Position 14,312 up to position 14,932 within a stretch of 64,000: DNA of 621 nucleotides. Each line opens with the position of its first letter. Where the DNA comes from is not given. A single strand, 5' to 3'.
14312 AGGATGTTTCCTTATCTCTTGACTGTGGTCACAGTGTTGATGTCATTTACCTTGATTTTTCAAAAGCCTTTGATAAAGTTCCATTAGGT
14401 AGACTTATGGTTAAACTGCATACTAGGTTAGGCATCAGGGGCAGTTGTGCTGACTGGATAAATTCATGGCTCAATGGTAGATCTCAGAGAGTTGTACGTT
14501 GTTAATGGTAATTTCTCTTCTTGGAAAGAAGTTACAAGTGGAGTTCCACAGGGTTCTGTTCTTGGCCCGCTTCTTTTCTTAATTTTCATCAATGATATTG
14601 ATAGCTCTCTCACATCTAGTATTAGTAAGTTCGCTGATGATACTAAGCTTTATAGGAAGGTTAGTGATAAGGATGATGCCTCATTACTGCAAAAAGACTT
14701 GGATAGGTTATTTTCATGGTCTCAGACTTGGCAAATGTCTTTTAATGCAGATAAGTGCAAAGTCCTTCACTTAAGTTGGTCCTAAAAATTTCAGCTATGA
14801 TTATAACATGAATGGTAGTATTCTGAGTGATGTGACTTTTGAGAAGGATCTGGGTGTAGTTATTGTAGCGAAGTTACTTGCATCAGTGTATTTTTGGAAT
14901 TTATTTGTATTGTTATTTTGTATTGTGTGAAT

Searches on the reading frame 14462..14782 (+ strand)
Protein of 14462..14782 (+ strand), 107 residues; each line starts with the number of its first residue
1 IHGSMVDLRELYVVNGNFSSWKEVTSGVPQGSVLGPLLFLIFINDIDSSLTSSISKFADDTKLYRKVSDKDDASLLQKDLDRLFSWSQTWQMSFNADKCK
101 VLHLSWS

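Call 50: search_protein_families(library=pfam, proteins=[window:14462-14782:+], max_evalue=0.01)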
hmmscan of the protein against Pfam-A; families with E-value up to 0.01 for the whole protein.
window:14462-14782:+ (107 aa): 1 family
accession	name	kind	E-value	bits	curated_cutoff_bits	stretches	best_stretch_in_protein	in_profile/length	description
PF00078.32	RVT_1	-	5.3e-15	56.1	29.6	1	11-103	105-193/205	Reverse transcriptase (RNA-dependent DNA polymerase)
